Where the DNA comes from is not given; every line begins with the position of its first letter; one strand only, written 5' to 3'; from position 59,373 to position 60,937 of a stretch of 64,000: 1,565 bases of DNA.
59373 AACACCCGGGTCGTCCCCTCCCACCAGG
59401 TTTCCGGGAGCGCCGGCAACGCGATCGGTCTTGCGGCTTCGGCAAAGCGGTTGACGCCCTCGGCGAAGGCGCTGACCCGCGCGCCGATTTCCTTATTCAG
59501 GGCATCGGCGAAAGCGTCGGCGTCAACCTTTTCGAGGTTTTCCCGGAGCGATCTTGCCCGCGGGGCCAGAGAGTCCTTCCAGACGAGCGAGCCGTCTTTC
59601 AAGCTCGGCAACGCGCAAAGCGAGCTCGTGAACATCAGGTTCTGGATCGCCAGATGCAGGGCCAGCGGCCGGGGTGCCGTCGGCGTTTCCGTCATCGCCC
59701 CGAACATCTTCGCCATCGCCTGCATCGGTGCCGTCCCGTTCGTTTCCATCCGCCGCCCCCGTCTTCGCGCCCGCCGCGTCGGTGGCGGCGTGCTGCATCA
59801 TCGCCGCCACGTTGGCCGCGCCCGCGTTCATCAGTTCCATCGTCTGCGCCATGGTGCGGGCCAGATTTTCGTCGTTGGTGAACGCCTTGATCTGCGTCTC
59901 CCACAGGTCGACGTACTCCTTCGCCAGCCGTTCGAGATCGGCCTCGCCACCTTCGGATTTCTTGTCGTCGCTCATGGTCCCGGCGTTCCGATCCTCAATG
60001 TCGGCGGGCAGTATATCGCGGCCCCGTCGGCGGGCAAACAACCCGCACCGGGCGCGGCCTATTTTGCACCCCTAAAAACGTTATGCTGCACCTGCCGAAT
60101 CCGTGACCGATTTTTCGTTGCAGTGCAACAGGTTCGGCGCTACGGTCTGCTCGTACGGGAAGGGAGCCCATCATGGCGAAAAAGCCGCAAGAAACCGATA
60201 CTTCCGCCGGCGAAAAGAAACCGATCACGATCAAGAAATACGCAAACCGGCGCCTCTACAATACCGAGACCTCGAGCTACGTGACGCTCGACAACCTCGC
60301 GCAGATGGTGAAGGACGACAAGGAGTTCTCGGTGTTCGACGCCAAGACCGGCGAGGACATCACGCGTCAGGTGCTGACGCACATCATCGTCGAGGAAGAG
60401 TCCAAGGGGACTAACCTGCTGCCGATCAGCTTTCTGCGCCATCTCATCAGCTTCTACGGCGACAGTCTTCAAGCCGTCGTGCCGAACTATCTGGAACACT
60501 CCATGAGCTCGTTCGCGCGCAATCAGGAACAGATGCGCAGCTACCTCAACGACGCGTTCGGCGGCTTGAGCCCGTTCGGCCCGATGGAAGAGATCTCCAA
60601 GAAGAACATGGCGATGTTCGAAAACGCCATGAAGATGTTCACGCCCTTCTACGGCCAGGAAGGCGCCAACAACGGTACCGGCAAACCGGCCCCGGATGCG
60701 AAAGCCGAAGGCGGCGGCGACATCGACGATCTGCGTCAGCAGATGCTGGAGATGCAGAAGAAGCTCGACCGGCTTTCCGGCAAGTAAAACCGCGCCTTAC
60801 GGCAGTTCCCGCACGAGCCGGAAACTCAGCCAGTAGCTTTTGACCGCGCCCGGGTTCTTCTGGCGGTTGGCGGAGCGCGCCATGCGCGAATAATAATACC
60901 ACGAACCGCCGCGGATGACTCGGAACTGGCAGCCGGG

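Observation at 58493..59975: Dual-frame overlap: a small coiled-coil protein (PhaE-like?) is encoded across the 5' end of a class III-type PhaC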

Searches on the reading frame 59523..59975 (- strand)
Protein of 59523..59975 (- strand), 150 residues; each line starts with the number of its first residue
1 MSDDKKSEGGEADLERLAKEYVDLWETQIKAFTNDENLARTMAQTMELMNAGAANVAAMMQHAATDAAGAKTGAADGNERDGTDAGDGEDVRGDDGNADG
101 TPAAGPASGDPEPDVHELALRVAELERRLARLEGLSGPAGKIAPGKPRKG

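Call 3: search_protein_families(library=pfam, proteins=[window:59523-59975:-], max_evalue=0.1)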
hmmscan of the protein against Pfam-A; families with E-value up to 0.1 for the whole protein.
window:59523-59975:- (150 aa): 0 families

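Call 4: search_protein_families(library=ncbifam, proteins=[window:59523-59975:-], max_evalue=0.1)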
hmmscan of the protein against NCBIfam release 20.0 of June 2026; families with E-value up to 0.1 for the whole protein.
window:59523-59975:- (150 aa): 1 family
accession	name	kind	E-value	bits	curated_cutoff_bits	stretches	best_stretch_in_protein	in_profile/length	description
NF011544.0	PRK14976.1-1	equivalog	0.023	14.1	228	1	17-63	206-251/278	5'-3' exonuclease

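Call 6: find_homologous_proteins(query=window:59523-59975:-)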
Query window:59523-59975:- (150 aa): 35 proteins with E <= 0.001 among 377 candidates.
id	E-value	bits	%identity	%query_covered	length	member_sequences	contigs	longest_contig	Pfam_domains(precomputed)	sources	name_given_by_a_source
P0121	2.5e-70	253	83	100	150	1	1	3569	-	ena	-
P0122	4.1e-45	171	68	99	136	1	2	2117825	-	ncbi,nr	ncbi:MAG: hypothetical protein JJ900_00730 [Rhodospirillales bacterium]|nr:hypothetical protein [Rho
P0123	9.9e-45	170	61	99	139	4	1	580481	-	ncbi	ncbi:MAG: hypothetical protein ACFE0S_12145 [Rhodospirillales bacterium]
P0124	2.7e-43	166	58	99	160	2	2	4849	-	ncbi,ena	-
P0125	2.5e-42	162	66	99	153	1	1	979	-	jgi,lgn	jgi:hypothetical protein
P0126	3.1e-42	162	64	97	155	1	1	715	-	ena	-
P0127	2.7e-40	156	59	99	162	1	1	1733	-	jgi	-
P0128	2.8e-40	156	60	99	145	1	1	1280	-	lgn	-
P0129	7.9e-40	154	59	100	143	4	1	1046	-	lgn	-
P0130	2.8e-38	149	66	91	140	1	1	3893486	-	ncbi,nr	ncbi:hypothetical protein L2D14_04575 [Thalassospiraceae bacterium LMO-JJ14]|nr:hypothetical protein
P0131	1.0e-37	147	55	99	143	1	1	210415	-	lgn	-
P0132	1.1e-37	147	58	99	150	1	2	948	-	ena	-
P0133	1.5e-37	147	56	99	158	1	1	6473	-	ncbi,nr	ncbi:MAG: hypothetical protein NWR87_04165 [Rhodospirillales bacterium]|nr:hypothetical protein [Rho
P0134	7.2e-37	145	54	99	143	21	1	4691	-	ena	-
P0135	9.3e-37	144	57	99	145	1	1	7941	-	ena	-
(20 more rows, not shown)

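Call 28: search_dna_similar(query=window:59523-59975:-, collection=plasmids, mode=protein, max_evalue=0.001, max_rows=25)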
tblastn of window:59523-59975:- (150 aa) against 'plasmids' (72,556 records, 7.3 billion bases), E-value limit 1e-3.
No match.

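Call 31: search_protein_families(library=pfam, alignment_id=A1, max_evalue=10)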
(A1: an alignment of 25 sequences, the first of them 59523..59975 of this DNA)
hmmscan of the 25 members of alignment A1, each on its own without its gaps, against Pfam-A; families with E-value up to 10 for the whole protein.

A. member 1, window:59523-59975:- (150 aa): 2 families
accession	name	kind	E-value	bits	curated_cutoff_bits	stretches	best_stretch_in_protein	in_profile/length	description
PF22807.2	TrAA12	-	0.38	9.4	30.9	1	59-103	377-422/463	TrAA12-like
PF22350.2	Int_EF-hand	-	2.9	8.5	29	1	35-51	12-27/37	Internalin, EF-hand domain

B. families by the number of members that match (of 25 scanned): 44 families (the first 25 are shown)
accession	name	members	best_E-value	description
PF23991.1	DUF7310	21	0.00052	Coiled-coil region of unknown function (DUF7310)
PF04912.19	Dynamitin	14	0.0005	Dynamitin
PF08954.16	Trimer_CC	7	0.00025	Trimerisation motif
PF16360.10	GTP-bdg_M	5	0.005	GTP-binding GTPase Middle Region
PF25600.1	TRIM_CC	5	0.032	TRIM protein coiled-coil region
PF03449.20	GreA_GreB_N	5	0.053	Transcription elongation factor, N-terminal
PF16526.10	CLZ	5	0.073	C-terminal leucine zipper domain of cyclic nucleotide-gated channels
PF04751.20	DarP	4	0.017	Dual-action ribosomal maturation protein DarP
PF15456.11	Uds1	3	0.0016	Up-regulated During Septation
PF08227.16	DASH_Hsk3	3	0.0068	DASH complex subunit Hsk3 like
PF09278.17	MerR-DNA-bind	3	0.018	MerR, DNA binding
PF06825.17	HSBP1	3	0.022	Heat shock factor binding protein 1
PF24554.1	DUF7603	3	0.063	Domain of unknown function (DUF7603)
PF14629.12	ORC4_C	3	0.19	Origin recognition complex (ORC) subunit 4 C-terminus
PF14282.11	FlxA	2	0.0069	FlxA-like protein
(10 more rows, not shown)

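Call 32: search_solved_structures(query=A1, max_evalue=10)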
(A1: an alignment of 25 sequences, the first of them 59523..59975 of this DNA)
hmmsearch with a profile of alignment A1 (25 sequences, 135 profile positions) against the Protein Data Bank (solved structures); distinct sequences matched with E-value up to 10: 44.
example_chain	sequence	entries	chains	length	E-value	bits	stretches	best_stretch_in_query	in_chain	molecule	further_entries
7o92_A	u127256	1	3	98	0.0017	21.8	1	78-120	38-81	hypothetical protein UY81_C0065G0003 residues 18-54 from Candidatus Giovannonibacteria bac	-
8egr_M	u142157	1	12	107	0.0039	20.6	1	68-130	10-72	gp20, portal-proximal core protein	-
2b0t_A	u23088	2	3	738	0.01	19.3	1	24-59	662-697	NADP Isocitrate dehydrogenase | Isocitrate dehydrogenase [NADP]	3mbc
5apx_A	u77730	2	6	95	0.016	18.7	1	100-134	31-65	GENERAL CONTROL PROTEIN GCN4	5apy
3lt6_A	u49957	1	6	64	0.017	18.5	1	81-122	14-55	Adhesin yadA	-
3lt7_A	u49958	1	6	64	0.034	17.6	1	81-122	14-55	Adhesin yadA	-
7o97_A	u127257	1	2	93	0.035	17.5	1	84-123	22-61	hypothetical protein UY81_C0065G0003 from Candidatus Giovannonibacteria bacterium converte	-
5apt_A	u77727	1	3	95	0.057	16.8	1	100-133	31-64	GENERAL CONTROL PROTEIN GCN4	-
4c7n_B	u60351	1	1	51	0.069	16.6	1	98-127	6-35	SYNTHETIC ALPHA-HELIX, IM10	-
5apw_A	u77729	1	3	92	0.07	16.6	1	100-129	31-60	GENERAL CONTROL PROTEIN GCN4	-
5aps_A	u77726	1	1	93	0.076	16.5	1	100-128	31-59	GENERAL CONTROL PROTEIN GCN4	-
5apq_A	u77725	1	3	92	0.092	16.2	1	100-128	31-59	GENERAL CONTROL PROTEIN GCN4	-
2akf_A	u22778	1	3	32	0.094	16.1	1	100-126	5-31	Coronin-1A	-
6gao_A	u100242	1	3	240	0.11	15.9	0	98-125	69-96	Outer capsid protein sigma-1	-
5apu_A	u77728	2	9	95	0.11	15.9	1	100-132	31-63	GENERAL CONTROL PROTEIN GCN4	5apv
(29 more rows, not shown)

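Call 54: predict_structure(alignment_id=A3)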
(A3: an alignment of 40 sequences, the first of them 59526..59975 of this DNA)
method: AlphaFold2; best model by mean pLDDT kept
length: 150 residues; sequences in the alignment: 40
mean_pLDDT: 72.3   pTM: 0.28
mean pLDDT of the five models: 72.3, 70.2, 69.4, 69.3, 67.2
residues with pLDDT >= 90: 28; 70-90: 59; 50-70: 41; < 50: 22
segments of 3 or more residues with pLDDT < 50: 75-77, 79-85, 87-90, 92-97
pLDDT, mean of each block of 10 residues (from residue 1): 59 89 93 85 84 78 74 52 47 50 59 77 95 74 68
secondary structure, 60 per line:
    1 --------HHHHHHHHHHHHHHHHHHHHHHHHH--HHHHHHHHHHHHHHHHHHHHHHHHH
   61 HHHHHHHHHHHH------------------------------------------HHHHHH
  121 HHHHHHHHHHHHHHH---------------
elements in order: H9-33 H36-72 H115-135

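Call 61: find_homologous_proteins(query=A3, max_evalue=0.00001)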
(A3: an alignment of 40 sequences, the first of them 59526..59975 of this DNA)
Query A3 (40 sequences) (150 aa, profile of the alignment): 269 proteins with E <= 0.00001 among 8000 candidates; the best 120 are listed.
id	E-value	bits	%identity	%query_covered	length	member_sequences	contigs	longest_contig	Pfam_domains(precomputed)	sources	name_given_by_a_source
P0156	2.1e-39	153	40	81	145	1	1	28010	-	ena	-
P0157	3.7e-37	146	41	81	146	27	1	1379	-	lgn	-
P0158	6.7e-37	145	40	92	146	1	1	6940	-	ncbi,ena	-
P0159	7.1e-37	145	41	92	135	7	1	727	-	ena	-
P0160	1.3e-36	144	40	92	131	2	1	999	-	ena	-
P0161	1.5e-36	144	41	92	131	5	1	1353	-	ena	-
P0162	1.9e-36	143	39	81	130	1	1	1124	-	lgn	-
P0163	3.2e-36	143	35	91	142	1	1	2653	-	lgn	-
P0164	1.7e-35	140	40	81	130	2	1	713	-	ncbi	-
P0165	2.5e-35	140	39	81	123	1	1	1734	-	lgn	-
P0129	3.3e-35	139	59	100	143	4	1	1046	-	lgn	-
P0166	4.0e-35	139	37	92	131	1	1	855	-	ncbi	-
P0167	6.8e-35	138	40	63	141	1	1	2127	-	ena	-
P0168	7.0e-35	138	40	81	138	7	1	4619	-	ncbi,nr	ncbi:MAG: hypothetical protein HYY38_06220 [Rhodospirillales bacterium]|nr:hypothetical protein [Rho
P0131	7.8e-35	138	55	99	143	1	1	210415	-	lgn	-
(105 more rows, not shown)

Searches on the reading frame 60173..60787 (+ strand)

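Call 3: search_protein_families(library=pfam, proteins=[window:60173-60787:+], max_evalue=0.1)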
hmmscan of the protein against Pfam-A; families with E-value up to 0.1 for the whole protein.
window:60173-60787:+ (204 aa): 3 families
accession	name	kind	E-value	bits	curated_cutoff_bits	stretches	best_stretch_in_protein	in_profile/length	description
PF07879.16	PHB_acc_N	-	2.1e-30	105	25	1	19-79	1-61/61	PHB/PHA accumulation regulator DNA-binding domain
PF05233.18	PHB_acc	-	1.5e-18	67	27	1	83-122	1-40/40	PHB accumulation regulatory domain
PF07631.16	PSD4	-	0.054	14.4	23.3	0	25-83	51-111/128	Protein of unknown function (DUF1592)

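Call 4: search_protein_families(library=ncbifam, proteins=[window:60173-60787:+], max_evalue=0.1)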
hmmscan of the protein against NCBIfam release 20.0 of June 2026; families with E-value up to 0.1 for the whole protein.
window:60173-60787:+ (204 aa): 1 family
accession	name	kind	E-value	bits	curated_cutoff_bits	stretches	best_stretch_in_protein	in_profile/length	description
TIGR01848.1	PHA_reg_PhaR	equivalog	3.1e-44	149.8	109.45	1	20-122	3-105/107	polyhydroxyalkanoate synthesis repressor PhaR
